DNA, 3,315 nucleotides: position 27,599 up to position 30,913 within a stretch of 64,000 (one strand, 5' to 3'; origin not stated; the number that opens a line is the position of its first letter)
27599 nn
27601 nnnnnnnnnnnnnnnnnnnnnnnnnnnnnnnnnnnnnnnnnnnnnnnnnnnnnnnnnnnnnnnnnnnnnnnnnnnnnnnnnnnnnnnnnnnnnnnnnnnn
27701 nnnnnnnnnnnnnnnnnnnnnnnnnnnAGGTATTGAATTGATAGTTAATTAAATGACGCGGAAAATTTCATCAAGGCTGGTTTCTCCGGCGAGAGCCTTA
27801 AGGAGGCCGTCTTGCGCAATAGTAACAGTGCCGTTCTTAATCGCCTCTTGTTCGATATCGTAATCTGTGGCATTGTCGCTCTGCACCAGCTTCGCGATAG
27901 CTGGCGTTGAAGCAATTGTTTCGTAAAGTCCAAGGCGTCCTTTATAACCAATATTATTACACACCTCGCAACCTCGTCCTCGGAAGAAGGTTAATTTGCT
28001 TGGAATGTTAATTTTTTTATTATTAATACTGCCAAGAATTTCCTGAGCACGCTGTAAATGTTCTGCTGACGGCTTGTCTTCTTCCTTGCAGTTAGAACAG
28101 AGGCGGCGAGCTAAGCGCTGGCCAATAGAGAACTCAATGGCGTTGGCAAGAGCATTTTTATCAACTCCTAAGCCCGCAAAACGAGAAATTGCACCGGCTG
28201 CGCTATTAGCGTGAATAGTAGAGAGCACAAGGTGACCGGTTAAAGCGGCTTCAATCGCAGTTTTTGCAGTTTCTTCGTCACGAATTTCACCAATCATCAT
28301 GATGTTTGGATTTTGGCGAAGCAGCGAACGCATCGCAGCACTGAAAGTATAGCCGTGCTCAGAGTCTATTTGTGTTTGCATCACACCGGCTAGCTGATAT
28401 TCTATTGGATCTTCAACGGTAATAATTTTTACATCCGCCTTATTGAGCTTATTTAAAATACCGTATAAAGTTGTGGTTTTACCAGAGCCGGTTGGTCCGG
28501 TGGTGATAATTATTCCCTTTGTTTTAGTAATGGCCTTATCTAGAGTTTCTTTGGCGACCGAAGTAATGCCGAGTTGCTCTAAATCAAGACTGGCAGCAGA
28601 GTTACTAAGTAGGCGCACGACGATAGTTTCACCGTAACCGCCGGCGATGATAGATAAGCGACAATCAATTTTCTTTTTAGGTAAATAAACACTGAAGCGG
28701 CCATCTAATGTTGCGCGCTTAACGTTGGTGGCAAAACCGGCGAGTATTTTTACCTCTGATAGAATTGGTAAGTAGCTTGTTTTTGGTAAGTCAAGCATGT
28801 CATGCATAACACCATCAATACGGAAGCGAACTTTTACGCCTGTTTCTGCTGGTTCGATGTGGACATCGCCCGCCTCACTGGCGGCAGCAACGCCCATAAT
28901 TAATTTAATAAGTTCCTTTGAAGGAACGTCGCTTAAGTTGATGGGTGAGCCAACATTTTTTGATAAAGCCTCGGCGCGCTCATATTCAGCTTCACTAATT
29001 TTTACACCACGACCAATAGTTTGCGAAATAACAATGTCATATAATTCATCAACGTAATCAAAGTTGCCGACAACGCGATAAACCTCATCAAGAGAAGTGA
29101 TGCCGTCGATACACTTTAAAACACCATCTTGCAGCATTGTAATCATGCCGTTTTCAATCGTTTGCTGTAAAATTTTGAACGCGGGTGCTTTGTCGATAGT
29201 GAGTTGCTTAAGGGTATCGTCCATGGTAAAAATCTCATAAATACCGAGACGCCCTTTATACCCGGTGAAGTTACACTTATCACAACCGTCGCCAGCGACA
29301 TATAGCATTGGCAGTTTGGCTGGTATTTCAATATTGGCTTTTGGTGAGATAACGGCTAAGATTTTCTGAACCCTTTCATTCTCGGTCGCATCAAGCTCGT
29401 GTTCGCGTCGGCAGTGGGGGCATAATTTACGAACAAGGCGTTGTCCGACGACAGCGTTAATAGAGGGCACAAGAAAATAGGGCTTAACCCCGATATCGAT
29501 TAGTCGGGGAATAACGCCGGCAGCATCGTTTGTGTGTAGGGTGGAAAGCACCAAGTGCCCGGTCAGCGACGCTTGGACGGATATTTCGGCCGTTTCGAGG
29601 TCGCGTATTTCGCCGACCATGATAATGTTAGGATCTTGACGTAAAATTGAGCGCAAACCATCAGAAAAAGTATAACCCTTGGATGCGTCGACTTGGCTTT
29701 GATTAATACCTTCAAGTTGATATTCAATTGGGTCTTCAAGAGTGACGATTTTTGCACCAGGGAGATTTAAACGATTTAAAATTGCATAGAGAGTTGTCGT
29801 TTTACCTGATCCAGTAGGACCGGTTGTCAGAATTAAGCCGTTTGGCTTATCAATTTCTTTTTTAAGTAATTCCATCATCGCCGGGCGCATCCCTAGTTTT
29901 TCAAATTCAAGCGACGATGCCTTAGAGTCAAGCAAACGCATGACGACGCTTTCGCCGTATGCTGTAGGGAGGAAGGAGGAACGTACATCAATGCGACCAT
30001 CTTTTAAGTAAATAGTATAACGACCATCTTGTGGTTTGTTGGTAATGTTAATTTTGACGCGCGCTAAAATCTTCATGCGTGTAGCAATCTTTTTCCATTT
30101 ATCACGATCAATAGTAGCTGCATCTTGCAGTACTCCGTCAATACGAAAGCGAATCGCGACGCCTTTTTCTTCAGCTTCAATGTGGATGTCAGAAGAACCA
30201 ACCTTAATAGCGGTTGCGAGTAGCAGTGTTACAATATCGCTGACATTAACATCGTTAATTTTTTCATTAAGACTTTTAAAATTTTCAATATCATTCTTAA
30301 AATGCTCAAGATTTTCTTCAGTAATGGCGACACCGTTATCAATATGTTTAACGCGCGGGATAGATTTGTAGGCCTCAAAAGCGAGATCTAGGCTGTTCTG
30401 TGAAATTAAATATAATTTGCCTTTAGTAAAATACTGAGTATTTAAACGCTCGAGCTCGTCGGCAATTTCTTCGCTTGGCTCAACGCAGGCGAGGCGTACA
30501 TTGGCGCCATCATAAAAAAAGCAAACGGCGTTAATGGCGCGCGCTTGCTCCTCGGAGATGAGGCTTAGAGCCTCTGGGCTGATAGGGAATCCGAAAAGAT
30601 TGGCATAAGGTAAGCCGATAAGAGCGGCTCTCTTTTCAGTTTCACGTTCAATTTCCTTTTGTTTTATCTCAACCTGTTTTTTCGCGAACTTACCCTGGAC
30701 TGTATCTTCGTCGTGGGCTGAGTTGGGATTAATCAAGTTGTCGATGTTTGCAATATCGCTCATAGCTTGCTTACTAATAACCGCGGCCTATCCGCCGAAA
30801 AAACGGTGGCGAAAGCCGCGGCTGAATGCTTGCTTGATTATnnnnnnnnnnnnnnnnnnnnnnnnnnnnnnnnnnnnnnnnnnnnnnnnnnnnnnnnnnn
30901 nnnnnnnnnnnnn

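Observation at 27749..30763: Single 1004-aa polypeptide containing two complete PilB/GspE secretion-ATPase modules in tandem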

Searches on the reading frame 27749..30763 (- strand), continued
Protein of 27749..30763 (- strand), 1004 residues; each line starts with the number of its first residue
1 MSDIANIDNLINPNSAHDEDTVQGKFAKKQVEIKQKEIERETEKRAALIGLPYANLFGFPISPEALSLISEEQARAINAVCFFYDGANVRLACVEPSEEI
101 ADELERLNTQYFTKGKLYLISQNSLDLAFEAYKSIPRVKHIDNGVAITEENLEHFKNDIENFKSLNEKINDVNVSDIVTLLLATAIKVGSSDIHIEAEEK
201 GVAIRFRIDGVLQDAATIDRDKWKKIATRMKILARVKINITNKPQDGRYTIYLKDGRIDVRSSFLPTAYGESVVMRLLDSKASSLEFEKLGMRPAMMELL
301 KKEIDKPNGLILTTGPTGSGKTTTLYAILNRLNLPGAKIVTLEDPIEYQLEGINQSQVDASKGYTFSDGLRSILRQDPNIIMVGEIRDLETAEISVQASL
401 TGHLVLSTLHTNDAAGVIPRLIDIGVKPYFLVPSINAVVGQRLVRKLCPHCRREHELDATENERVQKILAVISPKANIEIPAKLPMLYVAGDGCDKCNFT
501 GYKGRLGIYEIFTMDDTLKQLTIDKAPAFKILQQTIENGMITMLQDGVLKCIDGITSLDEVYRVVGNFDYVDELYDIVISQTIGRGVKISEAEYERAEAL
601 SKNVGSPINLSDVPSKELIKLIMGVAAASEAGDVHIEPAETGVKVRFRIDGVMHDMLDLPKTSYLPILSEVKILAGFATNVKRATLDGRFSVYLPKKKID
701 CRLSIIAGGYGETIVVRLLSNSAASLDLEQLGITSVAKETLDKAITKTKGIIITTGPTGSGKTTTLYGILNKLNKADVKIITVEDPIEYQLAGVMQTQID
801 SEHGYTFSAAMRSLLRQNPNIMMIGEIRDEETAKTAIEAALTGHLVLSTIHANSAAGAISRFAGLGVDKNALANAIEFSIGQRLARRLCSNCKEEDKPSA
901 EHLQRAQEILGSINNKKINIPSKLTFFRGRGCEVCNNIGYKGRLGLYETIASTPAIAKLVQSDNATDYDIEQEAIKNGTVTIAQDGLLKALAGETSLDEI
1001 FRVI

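Call 63: fold_search(model_id=the predicted structure, library=pdb)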
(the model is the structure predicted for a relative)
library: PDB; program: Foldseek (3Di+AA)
matches with E <= 10: 1604; with E <= 0.001: 109
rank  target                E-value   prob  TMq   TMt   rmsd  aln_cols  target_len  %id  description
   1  4pht_B                3.1e-39  1.00  0.25  0.55  20.7       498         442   38  ATPase GspE in complex with the cytoplasmic domain of GspL from the Vibrio vulnificus type II Secretion system (released 2014-11-26)
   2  4pht_C                3.5e-39  1.00  0.25  0.55  20.6       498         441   38  ATPase GspE in complex with the cytoplasmic domain of GspL from the Vibrio vulnificus type II Secretion system (released 2014-11-26)
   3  4pht_A                4.1e-39  1.00  0.25  0.54  20.9       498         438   38  ATPase GspE in complex with the cytoplasmic domain of GspL from the Vibrio vulnificus type II Secretion system (released 2014-11-26)
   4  5tsh_E                7.8e-39  1.00  0.34  0.83   4.2       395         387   43  PilB from Geobacter metallireducens bound to AMP-PNP (released 2017-05-17)
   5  5zfr_B                2.3e-38  1.00  0.34  0.81   4.2       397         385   42  Crystal structure of PilB, an extension ATPase motor of Type IV pilus, from Geobacter sulfurreducens (released 2018-09-19)
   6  5tsg_B                3.2e-38  1.00  0.35  0.85   3.8       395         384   43  PilB from Geobacter metallireducens bound to ADP (released 2017-05-17)
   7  6olj_A                1.2e-37  1.00  0.35  0.84   3.8       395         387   44  CryoEM structure of PilB from Geobacter metallireducens: C2ccocco conformation (released 2019-11-20)
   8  5oiu_B                2.2e-37  1.00  0.35  0.86   3.3       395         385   40  Crystal structure of PilF type IV pilus assembly ATPase from Thermus thermophilus (released 2018-08-08)
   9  5zfr_C                2.7e-37  1.00  0.32  0.75   5.5       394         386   43  Crystal structure of PilB, an extension ATPase motor of Type IV pilus, from Geobacter sulfurreducens (released 2018-09-19)
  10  5tsh_C                3.1e-37  1.00  0.34  0.84   3.8       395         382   44  PilB from Geobacter metallireducens bound to AMP-PNP (released 2017-05-17)
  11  5tsh_D                3.1e-37  1.00  0.31  0.76   5.7       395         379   42  PilB from Geobacter metallireducens bound to AMP-PNP (released 2017-05-17)
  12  5zfr_A                4.0e-37  1.00  0.34  0.84   3.5       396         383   42  Crystal structure of PilB, an extension ATPase motor of Type IV pilus, from Geobacter sulfurreducens (released 2018-09-19)
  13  5it5_A                6.2e-37  1.00  0.35  0.85   3.6       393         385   40  Thermus thermophilus PilB core ATPase region (released 2016-10-19)
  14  5tsh_F                6.2e-37  1.00  0.34  0.83   4.3       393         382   43  PilB from Geobacter metallireducens bound to AMP-PNP (released 2017-05-17)
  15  5tsh_A                1.5e-36  1.00  0.34  0.84   3.9       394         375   43  PilB from Geobacter metallireducens bound to AMP-PNP (released 2017-05-17)
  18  4ksr_A                2.4e-36  1.00  0.33  0.59  11.0       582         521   33  Crystal Structure of the Vibrio cholerae ATPase GspE Hexamer (released 2013-09-04)
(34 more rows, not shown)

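Call 71: list_cluster_members(proteins=[P0137, P0260, P0157, P0190, P0160, P0141, P0147, P0163])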
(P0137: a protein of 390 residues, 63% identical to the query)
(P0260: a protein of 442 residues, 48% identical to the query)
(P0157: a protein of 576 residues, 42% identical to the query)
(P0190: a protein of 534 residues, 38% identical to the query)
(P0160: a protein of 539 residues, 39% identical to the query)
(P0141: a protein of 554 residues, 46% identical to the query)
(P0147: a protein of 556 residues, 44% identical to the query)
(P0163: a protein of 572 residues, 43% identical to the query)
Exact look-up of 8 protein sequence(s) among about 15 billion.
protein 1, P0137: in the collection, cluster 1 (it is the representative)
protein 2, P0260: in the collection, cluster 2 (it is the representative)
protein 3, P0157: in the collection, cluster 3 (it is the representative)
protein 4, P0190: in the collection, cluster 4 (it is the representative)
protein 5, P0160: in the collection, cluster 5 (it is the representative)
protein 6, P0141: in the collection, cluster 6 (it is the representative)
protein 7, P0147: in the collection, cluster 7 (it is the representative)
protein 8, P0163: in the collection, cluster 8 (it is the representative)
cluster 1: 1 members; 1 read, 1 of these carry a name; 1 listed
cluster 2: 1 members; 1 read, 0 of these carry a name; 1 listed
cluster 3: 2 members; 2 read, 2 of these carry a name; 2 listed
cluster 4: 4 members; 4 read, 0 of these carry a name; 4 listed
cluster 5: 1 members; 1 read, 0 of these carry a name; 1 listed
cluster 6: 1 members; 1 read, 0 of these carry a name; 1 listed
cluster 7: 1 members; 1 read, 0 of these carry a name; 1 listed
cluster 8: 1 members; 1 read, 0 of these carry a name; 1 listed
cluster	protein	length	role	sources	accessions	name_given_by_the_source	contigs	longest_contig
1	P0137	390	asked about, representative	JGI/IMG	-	type II secretory ATPase GspE/PulE/Tfp pilus assembly ATPase PilB-like protein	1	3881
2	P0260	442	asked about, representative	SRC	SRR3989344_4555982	-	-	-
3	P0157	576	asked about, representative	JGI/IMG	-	type II secretory ATPase GspE/PulE/Tfp pilus assembly ATPase PilB-like protein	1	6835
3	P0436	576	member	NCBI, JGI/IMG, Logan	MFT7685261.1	MAG: type IV pilus assembly protein PilB [Candidatus Azotimanducaceae bacterium] | type IV pilus assembly protein PilB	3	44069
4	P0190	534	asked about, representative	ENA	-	-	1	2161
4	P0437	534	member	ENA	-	-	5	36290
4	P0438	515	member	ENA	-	-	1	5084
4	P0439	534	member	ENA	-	-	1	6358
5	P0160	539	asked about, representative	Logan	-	-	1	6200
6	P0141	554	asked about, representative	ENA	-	-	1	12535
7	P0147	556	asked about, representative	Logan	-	-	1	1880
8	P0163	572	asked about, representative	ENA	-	-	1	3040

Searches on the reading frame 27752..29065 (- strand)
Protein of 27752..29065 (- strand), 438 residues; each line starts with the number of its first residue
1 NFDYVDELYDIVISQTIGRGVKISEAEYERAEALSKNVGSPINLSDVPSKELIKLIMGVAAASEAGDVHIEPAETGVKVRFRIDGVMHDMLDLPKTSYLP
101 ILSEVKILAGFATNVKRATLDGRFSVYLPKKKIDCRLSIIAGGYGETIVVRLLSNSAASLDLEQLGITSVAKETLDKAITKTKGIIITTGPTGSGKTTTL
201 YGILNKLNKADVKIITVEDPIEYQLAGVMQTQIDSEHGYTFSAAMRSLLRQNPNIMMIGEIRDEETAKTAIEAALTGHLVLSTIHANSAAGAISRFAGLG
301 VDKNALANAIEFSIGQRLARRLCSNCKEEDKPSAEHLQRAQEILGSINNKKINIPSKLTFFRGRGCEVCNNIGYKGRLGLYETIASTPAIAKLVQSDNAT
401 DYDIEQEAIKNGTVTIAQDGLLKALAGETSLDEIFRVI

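Call 46: search_protein_families(library=ncbifam, proteins=[window:27752-29065:-], max_evalue=1e-20)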
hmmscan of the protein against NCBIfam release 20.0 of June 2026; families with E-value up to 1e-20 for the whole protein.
seq(438 aa): 8 families
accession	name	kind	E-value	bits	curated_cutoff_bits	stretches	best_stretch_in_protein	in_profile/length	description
TIGR02533.1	type_II_gspE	equivalog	4.7e-125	418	630.25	1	45-437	105-485/486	type II secretion system ATPase GspE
TIGR02538.1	type_IV_pilB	equivalog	1.1e-119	400.6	675.65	1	43-437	175-561/564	type IV-A pilus assembly ATPase PilB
NF007755.0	PRK10436.1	equivalog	6.3e-107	358.1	617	1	43-438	79-459/465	type II secretion system protein GspE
NF053534.1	T4PilAsmATPsTfpB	equivalog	1.1e-98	331.1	850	1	45-438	194-582/584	type IV pilus assembly ATPase TfpB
NF041000.1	ATPase_ComGA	equivalog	1.2e-69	234.3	300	1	56-319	3-265/267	competence type IV pilus ATPase ComGA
TIGR01420.1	pilT_fam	subfamily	2.2e-48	165.2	319.1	1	56-348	5-294/343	PilT/PilU family type 4a pilus ATPase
TIGR02525.1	plasmid_TraJ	equivalog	2.5e-26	92.5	368.3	1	161-298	131-271/372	plasmid transfer ATPase TraJ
TIGR02524.1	dot_icm_DotB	equivalog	1.1e-22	80.7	463.3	1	175-310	126-270/358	Dot/Icm type IV secretion system ATPase DotB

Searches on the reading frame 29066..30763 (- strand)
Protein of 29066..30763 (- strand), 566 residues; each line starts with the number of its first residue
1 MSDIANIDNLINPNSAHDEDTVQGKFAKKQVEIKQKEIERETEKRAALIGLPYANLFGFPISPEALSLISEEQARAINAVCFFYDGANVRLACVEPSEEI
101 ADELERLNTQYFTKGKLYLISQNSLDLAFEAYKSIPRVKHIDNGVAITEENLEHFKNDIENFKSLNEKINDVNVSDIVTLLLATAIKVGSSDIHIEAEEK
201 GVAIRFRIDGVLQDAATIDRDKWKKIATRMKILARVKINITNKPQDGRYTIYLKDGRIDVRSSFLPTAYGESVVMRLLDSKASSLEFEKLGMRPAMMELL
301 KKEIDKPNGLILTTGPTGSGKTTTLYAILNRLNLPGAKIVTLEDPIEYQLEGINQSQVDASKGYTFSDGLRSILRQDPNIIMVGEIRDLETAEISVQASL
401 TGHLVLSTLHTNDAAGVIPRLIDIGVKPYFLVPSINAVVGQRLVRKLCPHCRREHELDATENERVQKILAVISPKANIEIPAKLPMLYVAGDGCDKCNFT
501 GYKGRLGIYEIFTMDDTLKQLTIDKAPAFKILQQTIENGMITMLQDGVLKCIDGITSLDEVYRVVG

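Call 46: search_protein_families(library=ncbifam, proteins=[window:29066-30763:-], max_evalue=1e-20)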
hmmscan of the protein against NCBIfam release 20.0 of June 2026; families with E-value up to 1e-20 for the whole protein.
seq(566 aa): 7 families
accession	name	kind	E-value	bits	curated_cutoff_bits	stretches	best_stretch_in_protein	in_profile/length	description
TIGR02533.1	type_II_gspE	equivalog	3e-146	487.9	630.25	1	105-564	38-485/486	type II secretion system ATPase GspE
TIGR02538.1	type_IV_pilB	equivalog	3.8e-144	481.4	675.65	1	32-564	40-561/564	type IV-A pilus assembly ATPase PilB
NF007755.0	PRK10436.1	equivalog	5.2e-121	404.5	617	1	148-566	59-460/465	type II secretion system protein GspE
NF053534.1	T4PilAsmATPsTfpB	equivalog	3.7e-119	398.8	850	1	116-565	143-582/584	type IV pilus assembly ATPase TfpB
NF041000.1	ATPase_ComGA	equivalog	1.1e-71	240.9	300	1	181-445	3-266/267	competence type IV pilus ATPase ComGA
TIGR01420.1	pilT_fam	subfamily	1.2e-52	179.3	319.1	1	181-444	5-268/343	PilT/PilU family type 4a pilus ATPase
TIGR02525.1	plasmid_TraJ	equivalog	2.4e-26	92.6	368.3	1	272-423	119-271/372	plasmid transfer ATPase TraJ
